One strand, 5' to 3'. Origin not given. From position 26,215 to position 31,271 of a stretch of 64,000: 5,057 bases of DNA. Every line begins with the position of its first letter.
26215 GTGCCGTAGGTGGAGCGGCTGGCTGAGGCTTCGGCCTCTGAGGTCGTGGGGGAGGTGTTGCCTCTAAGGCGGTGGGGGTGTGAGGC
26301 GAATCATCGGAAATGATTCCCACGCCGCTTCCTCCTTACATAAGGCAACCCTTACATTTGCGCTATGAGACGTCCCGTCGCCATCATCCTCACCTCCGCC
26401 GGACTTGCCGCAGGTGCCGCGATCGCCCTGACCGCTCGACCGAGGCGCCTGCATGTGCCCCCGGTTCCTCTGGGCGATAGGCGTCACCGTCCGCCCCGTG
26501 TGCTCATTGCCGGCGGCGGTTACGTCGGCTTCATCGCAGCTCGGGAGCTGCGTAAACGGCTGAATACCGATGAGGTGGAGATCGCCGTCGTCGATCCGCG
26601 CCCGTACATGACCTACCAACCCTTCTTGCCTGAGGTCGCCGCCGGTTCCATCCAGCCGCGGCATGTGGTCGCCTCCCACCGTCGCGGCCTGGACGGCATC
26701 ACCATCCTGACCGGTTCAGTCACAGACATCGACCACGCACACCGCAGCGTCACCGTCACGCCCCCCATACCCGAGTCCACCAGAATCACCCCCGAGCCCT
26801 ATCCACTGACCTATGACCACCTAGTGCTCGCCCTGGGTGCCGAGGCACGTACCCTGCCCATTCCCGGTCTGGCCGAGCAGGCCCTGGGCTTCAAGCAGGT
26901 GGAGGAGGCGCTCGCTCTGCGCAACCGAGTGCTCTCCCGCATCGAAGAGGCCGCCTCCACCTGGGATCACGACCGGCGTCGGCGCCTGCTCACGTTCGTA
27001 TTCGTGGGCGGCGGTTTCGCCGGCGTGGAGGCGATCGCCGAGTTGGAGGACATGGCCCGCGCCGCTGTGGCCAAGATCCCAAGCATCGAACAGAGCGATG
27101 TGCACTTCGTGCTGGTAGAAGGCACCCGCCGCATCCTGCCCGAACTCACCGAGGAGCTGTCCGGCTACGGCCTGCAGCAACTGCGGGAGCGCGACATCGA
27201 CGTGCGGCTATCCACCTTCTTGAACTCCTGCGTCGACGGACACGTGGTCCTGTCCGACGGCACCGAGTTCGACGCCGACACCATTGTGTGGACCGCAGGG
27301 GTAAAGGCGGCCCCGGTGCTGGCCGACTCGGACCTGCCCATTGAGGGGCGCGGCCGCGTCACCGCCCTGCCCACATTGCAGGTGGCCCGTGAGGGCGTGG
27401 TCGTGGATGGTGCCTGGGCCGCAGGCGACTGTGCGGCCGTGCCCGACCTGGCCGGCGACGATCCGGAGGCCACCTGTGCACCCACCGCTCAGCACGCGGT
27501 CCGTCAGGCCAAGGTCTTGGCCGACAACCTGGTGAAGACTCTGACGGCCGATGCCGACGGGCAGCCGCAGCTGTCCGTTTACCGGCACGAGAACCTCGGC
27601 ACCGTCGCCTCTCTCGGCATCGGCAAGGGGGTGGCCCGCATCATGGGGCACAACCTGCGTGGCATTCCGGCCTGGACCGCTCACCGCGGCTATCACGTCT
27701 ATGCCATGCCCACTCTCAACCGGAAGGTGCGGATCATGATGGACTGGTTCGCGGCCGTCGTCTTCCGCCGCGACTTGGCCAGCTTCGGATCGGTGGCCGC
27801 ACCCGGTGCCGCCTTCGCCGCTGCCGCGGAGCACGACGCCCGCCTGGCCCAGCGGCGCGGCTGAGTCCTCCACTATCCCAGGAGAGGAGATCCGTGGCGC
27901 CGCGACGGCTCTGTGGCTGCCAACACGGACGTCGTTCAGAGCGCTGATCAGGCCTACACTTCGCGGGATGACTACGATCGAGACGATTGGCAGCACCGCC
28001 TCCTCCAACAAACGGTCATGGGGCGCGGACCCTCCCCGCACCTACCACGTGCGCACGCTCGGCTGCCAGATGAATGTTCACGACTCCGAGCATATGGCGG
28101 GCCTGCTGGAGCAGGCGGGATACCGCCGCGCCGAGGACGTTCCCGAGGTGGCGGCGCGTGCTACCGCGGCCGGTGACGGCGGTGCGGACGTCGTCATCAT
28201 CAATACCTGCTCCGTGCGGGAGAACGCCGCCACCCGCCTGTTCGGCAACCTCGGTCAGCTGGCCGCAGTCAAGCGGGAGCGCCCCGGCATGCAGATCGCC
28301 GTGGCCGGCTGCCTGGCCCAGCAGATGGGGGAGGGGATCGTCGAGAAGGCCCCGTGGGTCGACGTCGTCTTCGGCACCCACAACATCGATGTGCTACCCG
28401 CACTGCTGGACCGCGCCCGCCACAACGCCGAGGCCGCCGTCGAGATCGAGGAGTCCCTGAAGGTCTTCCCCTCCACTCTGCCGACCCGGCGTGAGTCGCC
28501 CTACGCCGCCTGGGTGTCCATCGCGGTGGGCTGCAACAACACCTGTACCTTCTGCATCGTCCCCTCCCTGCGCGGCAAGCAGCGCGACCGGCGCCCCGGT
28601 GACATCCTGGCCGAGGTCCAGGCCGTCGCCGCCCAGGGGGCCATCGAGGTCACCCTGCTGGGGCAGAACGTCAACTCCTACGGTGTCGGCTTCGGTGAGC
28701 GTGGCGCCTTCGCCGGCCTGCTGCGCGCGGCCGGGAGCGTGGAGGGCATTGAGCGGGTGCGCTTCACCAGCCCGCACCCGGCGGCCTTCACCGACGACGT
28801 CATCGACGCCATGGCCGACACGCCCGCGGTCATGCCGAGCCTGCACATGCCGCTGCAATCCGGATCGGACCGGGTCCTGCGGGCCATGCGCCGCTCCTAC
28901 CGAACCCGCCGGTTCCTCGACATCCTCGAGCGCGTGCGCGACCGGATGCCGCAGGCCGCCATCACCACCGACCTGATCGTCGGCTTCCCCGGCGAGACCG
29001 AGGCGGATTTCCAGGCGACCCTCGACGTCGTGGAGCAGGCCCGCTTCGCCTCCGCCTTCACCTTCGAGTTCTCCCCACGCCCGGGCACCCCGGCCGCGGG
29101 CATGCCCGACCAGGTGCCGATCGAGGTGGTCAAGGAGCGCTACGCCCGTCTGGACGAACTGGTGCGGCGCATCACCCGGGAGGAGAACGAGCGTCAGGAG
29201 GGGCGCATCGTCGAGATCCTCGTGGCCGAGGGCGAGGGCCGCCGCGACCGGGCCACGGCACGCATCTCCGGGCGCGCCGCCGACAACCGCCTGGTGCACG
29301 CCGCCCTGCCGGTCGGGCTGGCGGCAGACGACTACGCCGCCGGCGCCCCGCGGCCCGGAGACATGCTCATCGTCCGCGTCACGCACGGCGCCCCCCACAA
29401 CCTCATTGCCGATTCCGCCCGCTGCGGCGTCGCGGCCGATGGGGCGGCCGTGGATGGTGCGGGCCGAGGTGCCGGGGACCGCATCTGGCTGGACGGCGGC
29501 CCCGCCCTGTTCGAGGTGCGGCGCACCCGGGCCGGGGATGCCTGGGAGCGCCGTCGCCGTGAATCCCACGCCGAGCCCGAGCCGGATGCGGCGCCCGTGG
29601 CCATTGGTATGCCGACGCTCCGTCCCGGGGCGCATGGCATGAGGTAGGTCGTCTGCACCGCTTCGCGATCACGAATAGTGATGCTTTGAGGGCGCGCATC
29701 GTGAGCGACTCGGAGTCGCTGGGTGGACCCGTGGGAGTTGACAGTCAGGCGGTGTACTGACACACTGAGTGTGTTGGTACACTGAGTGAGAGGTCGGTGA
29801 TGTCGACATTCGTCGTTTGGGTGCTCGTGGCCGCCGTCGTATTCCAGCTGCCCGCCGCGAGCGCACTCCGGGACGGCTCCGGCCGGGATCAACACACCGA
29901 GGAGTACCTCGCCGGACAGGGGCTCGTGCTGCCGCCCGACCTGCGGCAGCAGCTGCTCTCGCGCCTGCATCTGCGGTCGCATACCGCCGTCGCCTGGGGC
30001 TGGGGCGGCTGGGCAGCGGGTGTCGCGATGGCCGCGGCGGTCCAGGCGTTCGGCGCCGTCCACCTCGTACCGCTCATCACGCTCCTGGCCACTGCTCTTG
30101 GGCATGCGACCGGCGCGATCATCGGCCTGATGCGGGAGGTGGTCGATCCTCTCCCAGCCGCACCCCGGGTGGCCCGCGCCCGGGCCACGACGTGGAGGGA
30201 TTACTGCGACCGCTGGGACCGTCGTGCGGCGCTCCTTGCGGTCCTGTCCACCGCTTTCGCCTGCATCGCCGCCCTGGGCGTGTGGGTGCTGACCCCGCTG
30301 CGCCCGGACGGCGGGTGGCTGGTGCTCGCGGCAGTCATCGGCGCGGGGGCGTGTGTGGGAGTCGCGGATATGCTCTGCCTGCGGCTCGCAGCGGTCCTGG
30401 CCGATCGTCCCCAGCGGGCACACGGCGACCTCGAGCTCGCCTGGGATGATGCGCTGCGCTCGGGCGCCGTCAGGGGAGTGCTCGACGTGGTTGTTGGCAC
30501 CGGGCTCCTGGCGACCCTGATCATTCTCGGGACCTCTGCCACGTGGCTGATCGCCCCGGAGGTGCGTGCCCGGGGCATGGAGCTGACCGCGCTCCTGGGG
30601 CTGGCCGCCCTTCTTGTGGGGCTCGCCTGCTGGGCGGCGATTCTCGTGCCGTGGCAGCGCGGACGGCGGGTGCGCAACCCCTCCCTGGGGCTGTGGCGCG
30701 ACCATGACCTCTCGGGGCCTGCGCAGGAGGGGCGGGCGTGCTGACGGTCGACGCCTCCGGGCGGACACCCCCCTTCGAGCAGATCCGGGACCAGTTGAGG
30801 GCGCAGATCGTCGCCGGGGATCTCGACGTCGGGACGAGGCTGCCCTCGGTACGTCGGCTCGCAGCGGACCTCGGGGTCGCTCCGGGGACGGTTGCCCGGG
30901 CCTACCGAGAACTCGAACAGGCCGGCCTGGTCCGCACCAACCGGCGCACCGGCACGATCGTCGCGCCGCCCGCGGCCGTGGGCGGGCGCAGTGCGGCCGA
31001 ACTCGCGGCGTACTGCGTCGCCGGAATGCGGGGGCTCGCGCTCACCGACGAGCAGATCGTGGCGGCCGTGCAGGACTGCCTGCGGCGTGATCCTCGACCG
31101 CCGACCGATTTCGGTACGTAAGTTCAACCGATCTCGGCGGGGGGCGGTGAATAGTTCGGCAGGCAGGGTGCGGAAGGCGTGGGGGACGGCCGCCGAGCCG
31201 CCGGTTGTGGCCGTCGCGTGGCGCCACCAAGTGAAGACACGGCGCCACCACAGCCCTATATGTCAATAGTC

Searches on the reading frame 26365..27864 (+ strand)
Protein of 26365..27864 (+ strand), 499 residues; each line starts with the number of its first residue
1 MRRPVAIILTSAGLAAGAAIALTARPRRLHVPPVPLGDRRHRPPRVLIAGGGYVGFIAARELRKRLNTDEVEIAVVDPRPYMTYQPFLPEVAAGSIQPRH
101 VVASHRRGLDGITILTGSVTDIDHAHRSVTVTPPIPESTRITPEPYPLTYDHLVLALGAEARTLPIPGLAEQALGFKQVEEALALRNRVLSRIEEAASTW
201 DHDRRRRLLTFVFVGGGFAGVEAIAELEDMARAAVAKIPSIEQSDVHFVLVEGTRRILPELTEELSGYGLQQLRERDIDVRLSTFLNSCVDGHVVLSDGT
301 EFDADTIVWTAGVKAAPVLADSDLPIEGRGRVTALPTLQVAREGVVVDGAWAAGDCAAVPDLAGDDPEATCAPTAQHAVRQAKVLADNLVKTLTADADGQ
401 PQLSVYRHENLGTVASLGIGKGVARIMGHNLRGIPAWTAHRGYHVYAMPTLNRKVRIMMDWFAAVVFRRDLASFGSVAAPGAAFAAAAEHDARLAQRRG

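Call 18: search_protein_families(library=pfam, proteins=[window:26365-27864:+], max_evalue=0.001)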
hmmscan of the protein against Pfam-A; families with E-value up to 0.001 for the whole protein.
window:26365-27864:+ (499 aa): 5 families
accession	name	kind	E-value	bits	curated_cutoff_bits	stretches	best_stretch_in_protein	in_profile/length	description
PF07992.20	Pyr_redox_2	-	8e-38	130.9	26.1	1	45-382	2-291/291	Pyridine nucleotide-disulphide oxidoreductase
PF01266.30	DAO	-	9.5e-06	25.8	27.9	0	45-79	1-31/353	FAD dependent oxidoreductase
PF00070.33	Pyr_redox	-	0.00012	23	22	0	212-290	3-67/82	Pyridine nucleotide-disulphide oxidoreductase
PF13454.12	NAD_binding_9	-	0.00018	22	21.8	0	48-86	2-40/155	FAD-NAD(P)-binding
PF04820.20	Trp_halogenase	-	0.00024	20.5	21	0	45-77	1-33/458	Tryptophan halogenase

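Call 86: search_protein_families(library=ncbifam, proteins=[window:26365-27864:+], max_evalue=0.001)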
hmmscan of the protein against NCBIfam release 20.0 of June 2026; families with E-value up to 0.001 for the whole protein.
window:26365-27864:+ (499 aa): 10 families
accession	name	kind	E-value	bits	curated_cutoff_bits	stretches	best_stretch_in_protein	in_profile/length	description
TIGR03169.1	Nterm_to_SelD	hypoth_equivalog_domain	5e-27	95.2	310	1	47-397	3-315/365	pyridine nucleotide-disulfide oxidoreductase family protein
TIGR03385.1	CoA_CoA_reduc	equivalog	1.9e-17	63.2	578.8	1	45-390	1-314/439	CoA-disulfide reductase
TIGR04369.1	fusion_not_SelD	hypoth_equivalog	6e-13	47.8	700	1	290-394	188-281/701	oxidoreductase/SelD-related fusion protein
NF007123.0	PRK09564.1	equivalog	1.6e-12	46.8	458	1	45-390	2-315/444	CoA-disulfide reductase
NF042949.2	3PPDioc_HcaD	equivalog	1.5e-11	43.7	450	1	46-393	4-309/386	3-phenylpropionate/cinnamic acid dioxygenase ferredoxin--NAD(+) reductase subunit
TIGR02374.1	nitri_red_nirB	equivalog_domain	1.9e-11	43.1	578.35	1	47-334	2-260/794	nitrite reductase large subunit NirB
NF049943.1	SQR_III_seleno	exception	2e-11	43.4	525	1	45-188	2-139/406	type III sulfide quinone reductase, selenoprotein subtype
NF046103.1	NOXase_Strep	equivalog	1.7e-07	30.6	600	1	116-413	75-337/442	H2O-forming NADH oxidase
NF007286.0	PRK09754.1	equivalog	9e-06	24.7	447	1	147-321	98-247/400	phenylpropionate dioxygenase ferredoxin reductase subunit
NF003437.0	PRK04965.1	equivalog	0.00014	21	392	0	139-359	89-277/378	NADH:flavorubredoxin reductase NorW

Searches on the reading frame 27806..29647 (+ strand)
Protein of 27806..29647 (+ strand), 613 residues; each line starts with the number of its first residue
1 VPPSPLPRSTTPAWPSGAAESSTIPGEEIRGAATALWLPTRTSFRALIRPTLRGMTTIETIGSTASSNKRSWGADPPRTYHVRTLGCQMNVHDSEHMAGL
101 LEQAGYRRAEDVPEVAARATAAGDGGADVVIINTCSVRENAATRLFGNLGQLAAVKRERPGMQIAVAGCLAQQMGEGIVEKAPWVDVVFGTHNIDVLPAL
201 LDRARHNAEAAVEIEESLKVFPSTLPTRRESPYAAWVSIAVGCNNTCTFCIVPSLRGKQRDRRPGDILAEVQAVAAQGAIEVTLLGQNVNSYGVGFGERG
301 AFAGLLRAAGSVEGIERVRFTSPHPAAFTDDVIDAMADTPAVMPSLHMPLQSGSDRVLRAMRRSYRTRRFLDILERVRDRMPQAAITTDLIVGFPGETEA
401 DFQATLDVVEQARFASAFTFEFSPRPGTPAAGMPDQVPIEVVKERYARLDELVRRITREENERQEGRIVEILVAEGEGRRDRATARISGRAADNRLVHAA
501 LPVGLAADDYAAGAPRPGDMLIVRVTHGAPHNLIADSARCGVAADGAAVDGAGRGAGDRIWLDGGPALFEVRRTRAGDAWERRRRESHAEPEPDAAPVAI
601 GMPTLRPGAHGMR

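Call 18: search_protein_families(library=pfam, proteins=[window:27806-29647:+], max_evalue=0.001)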
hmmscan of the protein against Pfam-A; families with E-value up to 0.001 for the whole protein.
window:27806-29647:+ (613 aa): 2 families
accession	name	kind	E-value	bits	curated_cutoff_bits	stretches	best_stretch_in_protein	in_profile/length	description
PF04055.27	Radical_SAM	-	1.2e-27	97.6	29.5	1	238-407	2-164/166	Radical SAM superfamily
PF00919.26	UPF0004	-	1.4e-26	92.8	27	1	80-190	2-98/98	Uncharacterized protein family UPF0004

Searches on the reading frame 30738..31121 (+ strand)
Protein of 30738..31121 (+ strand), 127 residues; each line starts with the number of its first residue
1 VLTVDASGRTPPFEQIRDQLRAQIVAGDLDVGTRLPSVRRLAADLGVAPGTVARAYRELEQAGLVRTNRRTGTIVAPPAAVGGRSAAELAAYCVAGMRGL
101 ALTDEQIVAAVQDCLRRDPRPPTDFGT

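Call 56: search_protein_families(library=ncbifam, proteins=[window:30738-31121:+], max_evalue=0.01)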
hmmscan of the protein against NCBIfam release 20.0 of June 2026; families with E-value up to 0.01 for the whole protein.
window:30738-31121:+ (127 aa): 26 families (the best 25 are shown)
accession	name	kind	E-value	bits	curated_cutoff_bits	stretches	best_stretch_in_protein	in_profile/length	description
NF053730.1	TransRegRv1152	equivalog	4.3e-23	81.5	170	1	2-103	7-107/120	Rv1152 family transcriptional regulator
NF052282.1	PLP_TF_PdxR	equivalog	5.8e-18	65.2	320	1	13-78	3-68/448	MocR-like pyridoxine biosynthesis transcription factor PdxR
NF047563.1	modulin_PmtR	equivalog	1.2e-15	57.7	200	1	5-75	6-76/125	PSM export ABC transporter transcriptional regulator PmtR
NF052290.2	MocR_like_YczR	exception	3.8e-15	55.5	487.4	1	8-87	16-95/458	MocR-like transcription factor YczR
NF012025.0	PRK15481.1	equivalog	4.5e-15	55.2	573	1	14-79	9-74/432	MocR-like B6 salvage transcription factor PtsJ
NF052286.1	ecto_TF_EhuR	exception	1.8e-14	53.2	480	1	8-78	8-78/458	MocR-like ectoine utilization transcription factor EhuR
TIGR02018.2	his_ut_repres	equivalog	3.1e-14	52.9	220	1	13-79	1-67/226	histidine utilization transcriptional repressor HutC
NF052281.1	rhizopine_MocR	equivalog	7.2e-14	51.3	650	1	1-81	8-88/479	rhizopine catabolism transcriptional regulator MocR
TIGR02325.1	C_P_lyase_phnF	equivalog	3.4e-10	39.9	156.8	1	13-76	10-73/238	phosphonate metabolism transcriptional regulator PhnF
TIGR03338.1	phnR_burk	equivalog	8.6e-09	35.3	271.5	1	16-75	16-74/212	phosphonate utilization associated transcriptional regulator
NF052441.1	TransRegRv0792c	equivalog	3.6e-08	33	400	1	7-79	12-84/260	Rv0792c family HTH-type transcriptional regulator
TIGR03337.1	phnR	equivalog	4.8e-08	33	296.75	1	13-80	3-70/231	phosphonate utilization transcriptional regulator PhnR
NF007741.0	PRK10421.1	equivalog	1.2e-07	31.4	311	1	14-76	10-72/262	transcriptional regulator LldR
NF007292.0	PRK09764.1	equivalog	5.5e-07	29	281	1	8-75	2-69/240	GntR family transcriptional regulator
TIGR02404.1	trehalos_R_Bsub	equivalog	5.7e-07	29.4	211.95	1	13-76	2-65/233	trehalose operon repressor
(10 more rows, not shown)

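Call 62: search_protein_families(library=pfam, proteins=[window:30738-31121:+], max_evalue=0.001)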
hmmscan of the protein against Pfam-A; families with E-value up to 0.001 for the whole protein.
window:30738-31121:+ (127 aa): 8 families
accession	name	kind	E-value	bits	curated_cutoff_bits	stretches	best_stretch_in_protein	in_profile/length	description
PF00392.27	GntR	-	1e-16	60.8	27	1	14-75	3-64/64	Bacterial regulatory proteins, gntR family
PF13730.12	HTH_36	-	2.3e-06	27.8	25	1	35-65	25-55/55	Helix-turn-helix domain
PF13545.12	HTH_Crp_2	-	2.6e-05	24.5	27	1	37-75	24-62/70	Crp-like helix-turn-helix domain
PF13412.12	HTH_24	-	3.2e-05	23.8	21.9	1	37-66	19-48/48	Winged helix-turn-helix DNA-binding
PF14502.12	HTH_41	-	0.00044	20.1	25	1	31-70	2-41/48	Helix-turn-helix domain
PF01047.28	MarR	-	0.00056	20.2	24.6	1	37-67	19-49/59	MarR family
PF09339.16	HTH_IclR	-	0.00071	19.7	22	0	37-68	20-51/52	IclR helix-turn-helix domain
PF01325.25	Fe_dep_repress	-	0.00095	19.8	26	0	34-72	21-59/60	Iron dependent repressor, N-terminal DNA binding domain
